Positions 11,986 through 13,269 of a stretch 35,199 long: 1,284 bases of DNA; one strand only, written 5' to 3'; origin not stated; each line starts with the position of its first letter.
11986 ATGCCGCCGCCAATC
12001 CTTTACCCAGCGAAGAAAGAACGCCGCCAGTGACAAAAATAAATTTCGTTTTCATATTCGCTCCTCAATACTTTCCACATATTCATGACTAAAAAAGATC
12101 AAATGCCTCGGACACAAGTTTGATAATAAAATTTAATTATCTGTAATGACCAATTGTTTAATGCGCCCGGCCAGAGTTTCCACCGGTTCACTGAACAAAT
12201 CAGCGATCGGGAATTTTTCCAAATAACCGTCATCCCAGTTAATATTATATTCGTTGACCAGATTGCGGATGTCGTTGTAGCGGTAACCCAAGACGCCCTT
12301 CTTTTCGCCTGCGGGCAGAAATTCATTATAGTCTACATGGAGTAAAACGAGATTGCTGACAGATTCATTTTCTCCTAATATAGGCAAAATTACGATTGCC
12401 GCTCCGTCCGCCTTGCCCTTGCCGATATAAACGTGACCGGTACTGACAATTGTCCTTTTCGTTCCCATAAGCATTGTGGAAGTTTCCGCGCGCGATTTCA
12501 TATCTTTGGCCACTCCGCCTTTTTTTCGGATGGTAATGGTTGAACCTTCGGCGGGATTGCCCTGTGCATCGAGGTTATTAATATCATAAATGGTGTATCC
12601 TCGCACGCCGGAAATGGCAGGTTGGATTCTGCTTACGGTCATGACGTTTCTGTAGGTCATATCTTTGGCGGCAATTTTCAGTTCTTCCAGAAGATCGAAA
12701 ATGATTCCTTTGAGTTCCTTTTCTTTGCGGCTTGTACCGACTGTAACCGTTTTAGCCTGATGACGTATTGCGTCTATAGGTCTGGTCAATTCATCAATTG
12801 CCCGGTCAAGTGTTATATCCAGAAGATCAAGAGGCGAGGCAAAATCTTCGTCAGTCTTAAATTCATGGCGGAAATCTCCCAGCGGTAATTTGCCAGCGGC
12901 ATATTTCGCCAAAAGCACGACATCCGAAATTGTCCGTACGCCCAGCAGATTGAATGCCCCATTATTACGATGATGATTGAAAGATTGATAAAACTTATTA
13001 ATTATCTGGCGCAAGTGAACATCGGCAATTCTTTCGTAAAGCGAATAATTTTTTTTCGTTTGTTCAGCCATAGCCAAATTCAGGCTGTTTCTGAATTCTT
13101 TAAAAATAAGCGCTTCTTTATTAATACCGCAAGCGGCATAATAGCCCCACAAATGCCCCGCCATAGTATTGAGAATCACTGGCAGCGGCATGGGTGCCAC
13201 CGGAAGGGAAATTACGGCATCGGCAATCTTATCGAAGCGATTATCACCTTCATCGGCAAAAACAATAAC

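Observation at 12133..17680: Fis-HTH / GlmU-acetyltransferase-like / giant GlmS-like module: a non-canonical hexosamine-type pathway?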

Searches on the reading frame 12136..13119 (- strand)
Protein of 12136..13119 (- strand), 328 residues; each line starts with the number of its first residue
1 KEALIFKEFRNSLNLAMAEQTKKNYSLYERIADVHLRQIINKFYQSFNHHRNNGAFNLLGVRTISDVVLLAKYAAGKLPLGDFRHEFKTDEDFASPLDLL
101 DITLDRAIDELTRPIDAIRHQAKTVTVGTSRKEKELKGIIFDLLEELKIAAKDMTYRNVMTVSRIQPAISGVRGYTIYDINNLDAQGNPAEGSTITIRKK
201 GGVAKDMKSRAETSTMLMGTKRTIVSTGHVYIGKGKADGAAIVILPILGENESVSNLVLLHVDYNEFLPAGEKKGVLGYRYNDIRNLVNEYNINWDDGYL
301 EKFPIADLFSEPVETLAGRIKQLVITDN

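Call 17: find_related_loci(query=window:12136-13104:-, collection=genome_contigs, flank=10000)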
Query window:12136-13104:- (323 aa) in genome_contigs; peptide patterns used: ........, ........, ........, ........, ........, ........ (x = any residue, [..] = any of these).
58 stretches matched a pattern; 13 encode a relative of the query (tblastn E <= 1e-3); 13 distinct loci.
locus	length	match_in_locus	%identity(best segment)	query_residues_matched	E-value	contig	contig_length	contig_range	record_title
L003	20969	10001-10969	99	1-323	0e+0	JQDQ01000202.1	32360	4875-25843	Smithella sp. SCADC Smithella_SCADC_Contig_58, whole genome shotgun sequence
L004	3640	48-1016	99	1-323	0e+0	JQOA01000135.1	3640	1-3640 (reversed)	Smithella sp. D17 contig_240, whole genome shotgun sequence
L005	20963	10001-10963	86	1-321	0e+0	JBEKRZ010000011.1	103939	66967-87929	MAG: Smithella sp. isolate SPRUCE 522 SPRUCE_522_11, whole genome shotgun sequence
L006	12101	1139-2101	86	1-321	0e+0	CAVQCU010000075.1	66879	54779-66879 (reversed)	MAG: uncultured delta proteobacterium isolate MFD02138.bin.2.50 genome assembly, contig: contig_131115, whole genome sho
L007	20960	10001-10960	84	1-320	0e+0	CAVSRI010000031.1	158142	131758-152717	MAG: uncultured delta proteobacterium isolate MFD01476.bin.2.138 genome assembly, contig: contig_98319, whole genome sho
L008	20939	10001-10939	87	1-314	0e+0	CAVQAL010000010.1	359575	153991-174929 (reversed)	MAG: uncultured delta proteobacterium isolate MFD01476.bin.1.1 genome assembly, contig: contig_30151, whole genome shotg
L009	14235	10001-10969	80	1-323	7e-178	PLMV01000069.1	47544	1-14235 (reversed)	MAG: Syntrophaceae bacterium isolate fen_1165 73.20120800_E2X.4_contig_876, whole genome shotgun sequence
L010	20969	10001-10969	78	1-323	1e-174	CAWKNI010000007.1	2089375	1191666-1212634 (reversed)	MAG: uncultured delta proteobacterium isolate MFD01231.bin.1.87 genome assembly, contig: contig_69, whole genome shotgun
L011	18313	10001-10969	78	1-323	5e-173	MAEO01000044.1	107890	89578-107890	MAG: Smithella sp. M82 Smithella_M82_scaffold_70, whole genome shotgun sequence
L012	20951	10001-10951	78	1-317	1e-169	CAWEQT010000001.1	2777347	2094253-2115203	MAG: uncultured delta proteobacterium isolate MFD01828.bin.1.70 genome assembly, contig: contig_19051, whole genome shot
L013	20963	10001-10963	74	1-321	8e-163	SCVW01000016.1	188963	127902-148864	MAG: Smithella sp. isolate SDB_sulfate1 contig-3000001, whole genome shotgun sequence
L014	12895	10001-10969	85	1-323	0e+0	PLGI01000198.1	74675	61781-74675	MAG: Syntrophaceae bacterium isolate bog_1110 73.20110800_S3D.35_contig_1315, whole genome shotgun sequence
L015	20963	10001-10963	82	1-321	0e+0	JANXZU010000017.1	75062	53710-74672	MAG: Syntrophaceae bacterium isolate GL140_4_metabat_43 GL140_4_k141_813820, whole genome shotgun sequence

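Call 24: search_solved_structures(query=A1, max_evalue=10, show_alignments=2)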
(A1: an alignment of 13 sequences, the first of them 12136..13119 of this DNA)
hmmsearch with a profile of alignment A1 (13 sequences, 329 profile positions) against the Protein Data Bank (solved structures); distinct sequences matched with E-value up to 10: 3.
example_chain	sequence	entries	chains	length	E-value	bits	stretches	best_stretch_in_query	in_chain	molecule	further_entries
2h66_A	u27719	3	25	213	0.38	12.7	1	93-128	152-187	PV-PF14_0368 | 2-Cys Peroxiredoxin | 2-Cys peroxiredoxin, putative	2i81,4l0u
2h01_A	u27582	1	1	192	0.58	12.1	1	92-128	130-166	2-CYS PEROXIREDOXIN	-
4l0w_A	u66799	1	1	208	0.66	11.9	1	92-128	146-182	Thioredoxin peroxidase 1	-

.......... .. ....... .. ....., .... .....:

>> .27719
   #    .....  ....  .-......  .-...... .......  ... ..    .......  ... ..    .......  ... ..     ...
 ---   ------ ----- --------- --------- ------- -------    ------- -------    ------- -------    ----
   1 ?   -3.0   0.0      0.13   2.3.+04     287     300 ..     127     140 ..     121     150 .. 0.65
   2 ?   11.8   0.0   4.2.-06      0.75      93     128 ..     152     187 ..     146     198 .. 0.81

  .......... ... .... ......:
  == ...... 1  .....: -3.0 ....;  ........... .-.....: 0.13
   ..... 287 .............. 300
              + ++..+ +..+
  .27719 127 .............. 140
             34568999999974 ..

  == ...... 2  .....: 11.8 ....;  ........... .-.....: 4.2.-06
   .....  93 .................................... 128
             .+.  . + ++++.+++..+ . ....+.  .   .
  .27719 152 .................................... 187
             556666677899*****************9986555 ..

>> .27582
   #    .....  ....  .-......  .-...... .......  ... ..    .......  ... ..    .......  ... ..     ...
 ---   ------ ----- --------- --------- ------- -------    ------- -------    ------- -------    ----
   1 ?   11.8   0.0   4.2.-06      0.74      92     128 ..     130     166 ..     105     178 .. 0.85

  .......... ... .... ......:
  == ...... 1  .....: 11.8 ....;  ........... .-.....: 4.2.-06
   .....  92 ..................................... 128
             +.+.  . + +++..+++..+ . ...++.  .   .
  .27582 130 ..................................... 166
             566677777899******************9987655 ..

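Call 30: predict_structure(alignment_id=A1)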
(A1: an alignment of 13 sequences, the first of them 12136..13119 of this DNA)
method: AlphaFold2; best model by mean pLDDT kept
length: 328 residues; sequences in the alignment: 13
mean_pLDDT: 80.7   pTM: 0.58
mean pLDDT of the five models: 80.7, 80.4, 80.1, 75.8, 73.8
residues with pLDDT >= 90: 91; 70-90: 189; 50-70: 28; < 50: 20
segments of 3 or more residues with pLDDT < 50: 117-133
pLDDT, mean of each block of 10 residues (from residue 1): 88 89 83 85 85 77 79 76 51 71 83 57 31 65 92 82 91 93 86 90 79 76 82 80 90 89 90 87 85 89 89 90 81
secondary structure, 60 per line:
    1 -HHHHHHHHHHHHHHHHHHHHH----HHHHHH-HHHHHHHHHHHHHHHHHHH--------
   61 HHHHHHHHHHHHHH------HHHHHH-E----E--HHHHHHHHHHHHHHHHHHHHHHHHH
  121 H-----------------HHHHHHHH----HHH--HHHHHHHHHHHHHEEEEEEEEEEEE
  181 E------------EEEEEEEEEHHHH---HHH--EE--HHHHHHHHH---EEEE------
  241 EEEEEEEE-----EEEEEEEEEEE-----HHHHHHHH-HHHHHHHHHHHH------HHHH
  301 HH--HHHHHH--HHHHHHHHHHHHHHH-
elements in order: H2-22 H27-32 H34-52 H61-74 H81-86 H96-121 H139-146 H156-168 E169-181 E194-202 H203-206 H219-227 E231-234 E241-248 E254-264 H270-277 H279-290 H297-302 H305-310 H313-327

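Call 33: search_protein_representatives(protein=window:12136-13104:-)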
Query: 323 residues. Proteins with E-value up to 0.001 (for the whole library): 431; up to 1e-10: 230; up to 1e-30: 68. The best 150 are listed.
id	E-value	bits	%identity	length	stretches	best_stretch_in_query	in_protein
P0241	3.3e-114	397.4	58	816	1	1-318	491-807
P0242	1.6e-97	342.6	53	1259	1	2-315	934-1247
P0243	8.7e-93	327.1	54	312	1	27-319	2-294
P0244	4.3e-77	275.6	45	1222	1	1-317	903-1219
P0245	1.4e-69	250.9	56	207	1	117-317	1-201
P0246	7.2e-68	245.3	47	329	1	38-285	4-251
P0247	1.3e-60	221.5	42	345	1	28-312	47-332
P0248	1.0e-58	215.2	41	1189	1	18-304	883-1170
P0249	1.8e-57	211.1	37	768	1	1-319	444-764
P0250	2.4e-57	210.7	54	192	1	28-217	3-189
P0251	4.2e-56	206.6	36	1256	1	3-315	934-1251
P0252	1.2e-55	205.2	36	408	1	3-311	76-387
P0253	2.8e-54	200.6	35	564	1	3-312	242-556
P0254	1.6e-51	191.6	39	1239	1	19-318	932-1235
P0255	6.2e-51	189.6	39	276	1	58-312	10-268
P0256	2.0e-50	188.0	36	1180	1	11-316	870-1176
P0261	3.5e-46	174.0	37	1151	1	47-315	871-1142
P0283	1.4e-37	145.8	36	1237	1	54-315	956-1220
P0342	3.0e-24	102.0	29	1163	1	28-314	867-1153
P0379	7.4e-19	84.3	29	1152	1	90-315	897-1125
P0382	1.5e-18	83.3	31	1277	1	61-312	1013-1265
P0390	1.4e-17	80.1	29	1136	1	51-318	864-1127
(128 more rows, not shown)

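Call 34: list_cluster_members(proteins=[P0244, P0248, P0251, P0256, P0261, P0283, P0342, P0379, P0382, P0390])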
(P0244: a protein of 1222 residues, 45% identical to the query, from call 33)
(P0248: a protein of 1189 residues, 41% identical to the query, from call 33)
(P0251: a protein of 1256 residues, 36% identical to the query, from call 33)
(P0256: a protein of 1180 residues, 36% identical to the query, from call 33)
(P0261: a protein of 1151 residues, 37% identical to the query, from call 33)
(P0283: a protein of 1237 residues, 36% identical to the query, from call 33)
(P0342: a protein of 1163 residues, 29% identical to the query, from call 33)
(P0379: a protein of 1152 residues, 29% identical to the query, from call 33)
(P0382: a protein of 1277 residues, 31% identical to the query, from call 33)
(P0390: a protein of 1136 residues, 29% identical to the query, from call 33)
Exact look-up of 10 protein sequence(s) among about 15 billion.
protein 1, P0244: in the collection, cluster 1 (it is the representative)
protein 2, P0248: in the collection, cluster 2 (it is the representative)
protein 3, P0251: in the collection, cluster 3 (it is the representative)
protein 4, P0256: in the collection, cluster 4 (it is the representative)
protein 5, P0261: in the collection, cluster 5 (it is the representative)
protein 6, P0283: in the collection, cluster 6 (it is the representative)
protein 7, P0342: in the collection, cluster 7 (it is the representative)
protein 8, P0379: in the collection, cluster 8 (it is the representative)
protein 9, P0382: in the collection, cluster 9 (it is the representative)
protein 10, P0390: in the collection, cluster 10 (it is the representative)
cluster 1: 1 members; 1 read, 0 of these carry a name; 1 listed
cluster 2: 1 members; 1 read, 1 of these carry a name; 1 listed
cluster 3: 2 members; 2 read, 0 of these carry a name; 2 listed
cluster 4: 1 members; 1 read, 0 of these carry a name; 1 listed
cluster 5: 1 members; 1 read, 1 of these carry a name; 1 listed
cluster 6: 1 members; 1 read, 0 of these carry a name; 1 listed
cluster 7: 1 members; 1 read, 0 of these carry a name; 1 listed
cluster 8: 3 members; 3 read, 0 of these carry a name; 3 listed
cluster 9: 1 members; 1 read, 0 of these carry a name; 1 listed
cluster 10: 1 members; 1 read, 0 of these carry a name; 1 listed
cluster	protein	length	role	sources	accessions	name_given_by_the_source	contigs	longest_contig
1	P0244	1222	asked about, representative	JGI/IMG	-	-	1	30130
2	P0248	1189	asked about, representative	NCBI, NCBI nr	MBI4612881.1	MAG: SIS domain-containing protein [Planctomycetes bacterium] | SIS domain-containing protein [Planctomycetota bacterium]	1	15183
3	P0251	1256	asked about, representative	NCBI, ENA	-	-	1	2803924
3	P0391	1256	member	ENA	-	-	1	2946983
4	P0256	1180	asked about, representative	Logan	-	-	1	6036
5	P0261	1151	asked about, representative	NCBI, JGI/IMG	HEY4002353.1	MAG TPA: SIS domain-containing protein [Candidatus Xenobia bacterium] | glucosamine--fructose-6-phosphate aminotransferase (isomerizing)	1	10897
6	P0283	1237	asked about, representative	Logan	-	-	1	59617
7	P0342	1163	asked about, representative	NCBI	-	-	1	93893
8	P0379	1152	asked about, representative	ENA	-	-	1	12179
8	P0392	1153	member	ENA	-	-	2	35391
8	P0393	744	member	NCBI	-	-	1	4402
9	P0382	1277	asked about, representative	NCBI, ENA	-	-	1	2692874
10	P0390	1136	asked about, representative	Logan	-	-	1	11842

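Call 35: fold_search(model_id=the predicted structure, library=pdb)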
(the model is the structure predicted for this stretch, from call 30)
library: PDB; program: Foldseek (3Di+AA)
matches with E <= 10: 991; with E <= 0.001: 0
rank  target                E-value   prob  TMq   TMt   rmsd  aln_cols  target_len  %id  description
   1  8ugb_A                1.4e-03  0.98  0.22  0.10  16.6       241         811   10  Cryo-EM structure of bovine phosphodiesterase 6 bound to udenafil (released 2024-01-17)
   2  4jgp_B                3.8e-03  0.99  0.17  0.26  15.0       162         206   10  The crystal structure of sporulation kinase D sensor domain from Bacillus subtilis subsp in complex with pyruvate at 2 (released 2013-05-15)
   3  4jgo_B                5.3e-03  0.97  0.16  0.23  15.6       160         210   11  The crystal structure of sporulation kinase d sensor domain from Bacillus subtilis subsp. (released 2013-05-15)
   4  4jgo_A                7.0e-03  0.90  0.15  0.22  15.9       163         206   14  The crystal structure of sporulation kinase d sensor domain from Bacillus subtilis subsp. (released 2013-05-15)
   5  3lfv_A                7.0e-03  0.82  0.19  0.17  14.9       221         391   13  crystal structure of unliganded PDE5A GAF domain (released 2010-09-22)
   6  3ci6_A                7.3e-03  0.97  0.22  0.41  13.8       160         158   14  Crystal structure of the GAF domain from Acinetobacter phosphoenolpyruvate-protein phosphotransferase (released 2008-05-13)
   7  4jgq_A                8.7e-03  0.90  0.15  0.23  15.8       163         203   14  The crystal structure of sporulation kinase D mutant sensor domain, r131a, from Bacillus subtilis subsp in co-crystall (released 2013-05-15)
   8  4jgq_B                9.2e-03  0.93  0.16  0.23  15.8       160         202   11  The crystal structure of sporulation kinase D mutant sensor domain, r131a, from Bacillus subtilis subsp in co-crystall (released 2013-05-15)
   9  3mf0_A                1.1e-02  0.66  0.19  0.17  20.0       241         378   13  Crystal structure of PDE5A GAF domain (89-518) (released 2010-09-22)
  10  4jgr_B                1.1e-02  0.91  0.15  0.22  15.7       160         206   12  The crystal structure of sporulation kinase D mutant sensor domain, R131A, from Bacillus subtilis subsp at 2.4A resolu (released 2013-05-15)
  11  3lfv_B                1.2e-02  0.54  0.16  0.15  21.0       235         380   14  crystal structure of unliganded PDE5A GAF domain (released 2010-09-22)
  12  4jgr_A                1.4e-02  0.91  0.15  0.23  15.2       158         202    9  The crystal structure of sporulation kinase D mutant sensor domain, R131A, from Bacillus subtilis subsp at 2.4A resolu (released 2013-05-15)
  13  9a72_A                1.7e-02  0.82  0.19  0.21  14.1       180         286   16  Integrative model of YFMS-CHEW by crosslinking MS and deep learning (released 2024-09-18)
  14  3e0y_B                1.9e-02  0.92  0.23  0.43  16.9       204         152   12  The crystal structure of a conserved domain from a protein of Geobacter sulfurreducens PCA (released 2008-09-30)
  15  9cxh_B                2.1e-02  0.54  0.19  0.10  20.9       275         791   10  Structure of PDE6C in complex with the rod inhibitory p gamma subunit in the presence of cGMP (released 2024-12-18)
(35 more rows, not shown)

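Call 39: search_protein_families(library=pfam, proteins=[window:12136-13119:-], max_evalue=10)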
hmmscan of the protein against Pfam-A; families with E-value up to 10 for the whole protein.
window:12136-13119:- (328 aa): 0 families

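Call 74: find_homologous_proteins(query=A6, max_evalue=1e-50)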
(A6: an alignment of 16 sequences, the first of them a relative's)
Query A6 (16 sequences) (1151 aa, profile of the alignment): 4196 proteins with E <= 1e-50 among 8000 candidates; the best 120 are listed.
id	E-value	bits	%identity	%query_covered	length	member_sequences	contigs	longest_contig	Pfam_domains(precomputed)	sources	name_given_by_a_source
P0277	0.0e+0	1640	48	99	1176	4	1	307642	PF01380.28,PF13522.12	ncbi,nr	ncbi:SIS domain-containing protein [bacterium]|nr:SIS domain-containing protein [bacterium]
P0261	0.0e+0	1619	100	100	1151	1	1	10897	PF01380.28,PF13522.12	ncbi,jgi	ncbi:MAG TPA: SIS domain-containing protein [Candidatus Xenobia bacterium]|jgi:glucosamine--fructose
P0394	0.0e+0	1597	48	99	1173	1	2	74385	PF01380.28,PF13522.12,PF13537.12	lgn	-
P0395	0.0e+0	1591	48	99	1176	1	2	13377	PF01380.28,PF13522.12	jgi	-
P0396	0.0e+0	1591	47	99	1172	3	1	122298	PF01380.28,PF13522.12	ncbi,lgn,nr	ncbi:SIS domain-containing protein [bacterium]|nr:SIS domain-containing protein [bacterium]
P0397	0.0e+0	1586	49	99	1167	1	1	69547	PF01380.28,PF13522.12,PF13537.12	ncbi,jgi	jgi:glucosamine--fructose-6-phosphate aminotransferase (isomerizing)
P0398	0.0e+0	1583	48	99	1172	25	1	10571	PF01380.28,PF13522.12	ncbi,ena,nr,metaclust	ncbi:hypothetical protein ABS71_07555 [bacterium SCN 62-11]|nr:MAG: hypothetical protein ABS71_07555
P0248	0.0e+0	1569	44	94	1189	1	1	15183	PF01380.28,PF13522.12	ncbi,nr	ncbi:MAG: SIS domain-containing protein [Planctomycetes bacterium]|nr:SIS domain-containing protein 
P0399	0.0e+0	1564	49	99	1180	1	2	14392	PF01380.28,PF13522.12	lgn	-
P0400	0.0e+0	1556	48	100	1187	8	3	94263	PF01380.28,PF13522.12,PF13537.12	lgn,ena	-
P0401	0.0e+0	1553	48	99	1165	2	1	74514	PF01380.28,PF13522.12,PF13537.12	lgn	-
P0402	0.0e+0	1553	50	99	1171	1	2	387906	PF01380.28,PF13522.12,PF13537.12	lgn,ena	-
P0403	0.0e+0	1549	47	99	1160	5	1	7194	PF01380.28,PF13522.12,PF13537.12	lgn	-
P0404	0.0e+0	1535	52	91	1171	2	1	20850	PF01380.28,PF13522.12,PF13537.12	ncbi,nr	ncbi:MAG: SIS domain-containing protein [Proteobacteria bacterium]|nr:SIS domain-containing protein 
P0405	0.0e+0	1534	50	100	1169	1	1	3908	PF01380.28,PF13522.12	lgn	-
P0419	0.0e+0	1509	49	100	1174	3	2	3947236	PF01380.28,PF13522.12,PF13537.12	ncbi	ncbi:MAG: SIS domain-containing protein [Vulcanimicrobiota bacterium]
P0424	0.0e+0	1498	50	99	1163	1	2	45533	PF01380.28,PF13522.12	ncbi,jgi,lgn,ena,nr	ncbi:MAG: SIS domain-containing protein [Armatimonadetes bacterium]|nr:SIS domain-containing protein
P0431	0.0e+0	1466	43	99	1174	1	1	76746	PF01380.28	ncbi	ncbi:MAG: SIS domain-containing protein [Planctomycetota bacterium]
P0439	0.0e+0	1449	42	99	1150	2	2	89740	PF01380.28,PF13522.12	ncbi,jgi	ncbi:MAG: SIS domain-containing protein [Acidimicrobiales bacterium]|jgi:glucosamine--fructose-6-pho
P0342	0.0e+0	1443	42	99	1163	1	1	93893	PF01380.28,PF13522.12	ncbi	-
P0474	0.0e+0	1440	45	91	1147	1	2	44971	PF01380.28,PF13522.12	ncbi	ncbi:MAG: SIS domain-containing protein [Acidimicrobiales bacterium]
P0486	0.0e+0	1437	43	99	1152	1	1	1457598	PF01380.28,PF13522.12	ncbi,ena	-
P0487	0.0e+0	1437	43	91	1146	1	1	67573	PF01380.28,PF13522.12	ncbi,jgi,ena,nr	ncbi:MAG TPA: SIS domain-containing protein [Actinomycetes bacterium]|jgi:glucosamine--fructose-6-ph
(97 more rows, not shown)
